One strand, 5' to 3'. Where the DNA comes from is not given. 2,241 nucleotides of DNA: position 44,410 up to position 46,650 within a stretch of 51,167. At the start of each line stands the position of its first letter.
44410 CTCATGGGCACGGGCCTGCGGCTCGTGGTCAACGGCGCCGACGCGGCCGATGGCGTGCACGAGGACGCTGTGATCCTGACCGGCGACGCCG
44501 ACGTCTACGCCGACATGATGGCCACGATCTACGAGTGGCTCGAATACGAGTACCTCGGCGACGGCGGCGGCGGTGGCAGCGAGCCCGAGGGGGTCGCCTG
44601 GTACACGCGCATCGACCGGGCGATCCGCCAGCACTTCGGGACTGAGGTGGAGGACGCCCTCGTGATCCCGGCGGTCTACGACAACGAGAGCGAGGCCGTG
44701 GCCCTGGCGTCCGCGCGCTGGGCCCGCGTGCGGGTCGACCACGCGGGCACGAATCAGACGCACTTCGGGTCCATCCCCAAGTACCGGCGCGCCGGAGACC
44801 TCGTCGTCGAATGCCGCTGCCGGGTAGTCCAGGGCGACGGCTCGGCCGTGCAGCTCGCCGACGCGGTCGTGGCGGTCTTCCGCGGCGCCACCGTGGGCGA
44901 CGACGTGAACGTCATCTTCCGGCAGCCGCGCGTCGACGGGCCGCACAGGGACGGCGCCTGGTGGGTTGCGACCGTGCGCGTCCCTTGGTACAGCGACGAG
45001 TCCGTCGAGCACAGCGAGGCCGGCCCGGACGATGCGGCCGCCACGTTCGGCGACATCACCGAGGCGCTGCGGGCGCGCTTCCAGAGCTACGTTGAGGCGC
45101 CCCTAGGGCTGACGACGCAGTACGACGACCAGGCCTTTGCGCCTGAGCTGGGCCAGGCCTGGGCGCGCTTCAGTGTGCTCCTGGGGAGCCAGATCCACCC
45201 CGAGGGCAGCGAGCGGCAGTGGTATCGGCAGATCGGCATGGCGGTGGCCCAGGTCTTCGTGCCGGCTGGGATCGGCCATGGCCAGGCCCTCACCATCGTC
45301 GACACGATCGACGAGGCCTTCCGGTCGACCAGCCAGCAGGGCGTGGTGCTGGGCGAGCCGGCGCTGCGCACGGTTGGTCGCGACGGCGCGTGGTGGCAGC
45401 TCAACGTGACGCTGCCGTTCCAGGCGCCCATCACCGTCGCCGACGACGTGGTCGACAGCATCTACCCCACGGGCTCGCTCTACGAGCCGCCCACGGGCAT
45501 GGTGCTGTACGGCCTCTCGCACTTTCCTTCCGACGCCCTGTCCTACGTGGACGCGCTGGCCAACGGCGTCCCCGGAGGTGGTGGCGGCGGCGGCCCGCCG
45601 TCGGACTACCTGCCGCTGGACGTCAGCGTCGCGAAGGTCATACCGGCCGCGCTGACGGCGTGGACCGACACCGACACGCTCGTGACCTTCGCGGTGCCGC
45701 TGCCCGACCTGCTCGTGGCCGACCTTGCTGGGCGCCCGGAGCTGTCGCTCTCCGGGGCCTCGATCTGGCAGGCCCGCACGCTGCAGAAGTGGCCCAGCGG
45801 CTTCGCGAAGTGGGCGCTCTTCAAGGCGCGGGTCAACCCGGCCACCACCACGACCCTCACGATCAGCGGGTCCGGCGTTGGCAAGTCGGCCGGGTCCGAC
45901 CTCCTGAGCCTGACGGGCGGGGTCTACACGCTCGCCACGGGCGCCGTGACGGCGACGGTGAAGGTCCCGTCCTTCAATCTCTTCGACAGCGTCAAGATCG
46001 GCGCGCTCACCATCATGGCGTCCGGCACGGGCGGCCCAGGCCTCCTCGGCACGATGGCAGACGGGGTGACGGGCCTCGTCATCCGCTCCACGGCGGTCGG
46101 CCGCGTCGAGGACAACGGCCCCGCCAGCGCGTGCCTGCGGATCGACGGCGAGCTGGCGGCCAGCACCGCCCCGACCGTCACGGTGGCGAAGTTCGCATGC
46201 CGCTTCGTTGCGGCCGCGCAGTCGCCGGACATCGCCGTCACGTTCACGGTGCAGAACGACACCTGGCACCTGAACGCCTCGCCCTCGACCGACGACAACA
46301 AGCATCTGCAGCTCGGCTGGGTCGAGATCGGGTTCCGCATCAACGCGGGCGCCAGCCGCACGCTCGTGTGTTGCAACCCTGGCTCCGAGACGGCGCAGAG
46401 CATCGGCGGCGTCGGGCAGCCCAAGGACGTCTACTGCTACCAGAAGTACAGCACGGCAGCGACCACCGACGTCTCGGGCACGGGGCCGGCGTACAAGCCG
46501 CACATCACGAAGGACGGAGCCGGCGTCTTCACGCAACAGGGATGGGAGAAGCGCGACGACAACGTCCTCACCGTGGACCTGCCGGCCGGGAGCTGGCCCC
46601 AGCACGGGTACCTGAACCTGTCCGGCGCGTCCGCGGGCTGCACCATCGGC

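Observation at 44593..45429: Tandemly duplicated terminator-like domain: a trimer could build a pseudo-hexameric ring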

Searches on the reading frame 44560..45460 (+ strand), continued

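Call 73: find_encoding_contigs(protein=P0085, flank=6000, max_places=1)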
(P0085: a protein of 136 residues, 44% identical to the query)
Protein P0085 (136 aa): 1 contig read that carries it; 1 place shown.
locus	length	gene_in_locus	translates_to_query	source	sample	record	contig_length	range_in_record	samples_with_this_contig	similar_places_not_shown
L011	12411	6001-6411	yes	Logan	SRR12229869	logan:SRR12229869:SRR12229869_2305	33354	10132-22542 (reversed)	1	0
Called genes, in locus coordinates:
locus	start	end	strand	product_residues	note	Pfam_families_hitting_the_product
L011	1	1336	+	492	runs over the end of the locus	PF13264:DUF4055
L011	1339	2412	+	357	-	PF04233:Phage_Mu_F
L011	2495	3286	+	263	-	-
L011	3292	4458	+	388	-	-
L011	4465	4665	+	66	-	-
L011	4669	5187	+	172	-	PF20557:DnaT_2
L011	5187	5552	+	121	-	-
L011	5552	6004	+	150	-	-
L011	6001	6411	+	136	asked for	PF13554:Phage_tail_terminator_5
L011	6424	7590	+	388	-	PF18906:Phage_tube_2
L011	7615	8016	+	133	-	PF27119:Phage_YdaY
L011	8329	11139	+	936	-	PF10145:PhageMin_Tail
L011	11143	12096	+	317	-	PF09343:DUF2460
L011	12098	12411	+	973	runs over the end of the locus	PF22842:Pel9A-like_beta_helix, PF13229:Beta_helix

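Call 79: search_protein_families(library=pfam, alignment_id=A4, max_evalue=0.001)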
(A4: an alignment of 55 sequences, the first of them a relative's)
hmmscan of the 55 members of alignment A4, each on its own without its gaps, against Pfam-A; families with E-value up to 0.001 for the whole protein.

A. member 1, P0001 (1917 aa): 2 families
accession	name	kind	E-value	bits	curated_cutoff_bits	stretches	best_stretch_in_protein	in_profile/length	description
PF13554.12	Phage_tail_terminator_5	-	2.6e-17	63.6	27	2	606-727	2-127/127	Phage tail terminator protein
PF02156.21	Glyco_hydro_26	-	0.00039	20.3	20.2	1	1717-1788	168-239/311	Glycosyl hydrolase family 26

B. families by the number of members that match (of 55 scanned): 4 families
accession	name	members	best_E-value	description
PF13554.12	Phage_tail_terminator_5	46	4.2e-21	Phage tail terminator protein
PF13229.12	Beta_helix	2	1.5e-11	Right handed beta helix region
PF13385.13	Laminin_G_3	2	1.5e-10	Concanavalin A-like lectin/glucanases superfamily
PF02156.21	Glyco_hydro_26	1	0.00039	Glycosyl hydrolase family 26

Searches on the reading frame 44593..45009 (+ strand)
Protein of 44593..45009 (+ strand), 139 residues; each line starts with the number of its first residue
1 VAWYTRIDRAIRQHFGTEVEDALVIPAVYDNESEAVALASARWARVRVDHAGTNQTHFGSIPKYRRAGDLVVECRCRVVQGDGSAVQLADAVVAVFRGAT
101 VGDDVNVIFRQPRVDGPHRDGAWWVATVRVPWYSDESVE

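Call 81: search_protein_families(library=pfam, proteins=[window:44593-45009:+], max_evalue=0.01)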
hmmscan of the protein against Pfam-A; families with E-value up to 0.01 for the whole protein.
window:44593-45009:+ (139 aa): 1 family
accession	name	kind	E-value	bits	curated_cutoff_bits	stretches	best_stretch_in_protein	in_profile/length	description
PF13554.12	Phage_tail_terminator_5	-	6.6e-08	33.2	27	1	7-132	2-127/127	Phage tail terminator protein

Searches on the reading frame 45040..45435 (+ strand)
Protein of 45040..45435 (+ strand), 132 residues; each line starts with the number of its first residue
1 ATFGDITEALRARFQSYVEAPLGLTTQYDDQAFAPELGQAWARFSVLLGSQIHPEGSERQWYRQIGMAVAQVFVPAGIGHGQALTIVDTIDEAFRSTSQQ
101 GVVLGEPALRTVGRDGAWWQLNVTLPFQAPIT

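Call 81: search_protein_families(library=pfam, proteins=[window:45040-45435:+], max_evalue=0.01)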
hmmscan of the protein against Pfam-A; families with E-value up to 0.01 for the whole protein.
window:45040-45435:+ (132 aa): 1 family
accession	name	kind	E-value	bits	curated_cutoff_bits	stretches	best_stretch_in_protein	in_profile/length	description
PF13554.12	Phage_tail_terminator_5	-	2.1e-11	44.6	27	1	6-127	2-127/127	Phage tail terminator protein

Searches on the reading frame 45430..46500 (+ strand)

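Call 67: search_protein_families(library=pfam, proteins=[window:45430-46500:+], max_evalue=5)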
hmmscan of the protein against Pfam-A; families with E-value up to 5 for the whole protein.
window:45430-46500:+ (357 aa): 1 family
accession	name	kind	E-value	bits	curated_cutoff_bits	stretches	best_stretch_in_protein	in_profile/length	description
PF21345.3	PcRGLX_2nd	-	0.024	14.1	23.5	1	225-278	74-126/360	PcRGLX-like protein central beta sandwich domain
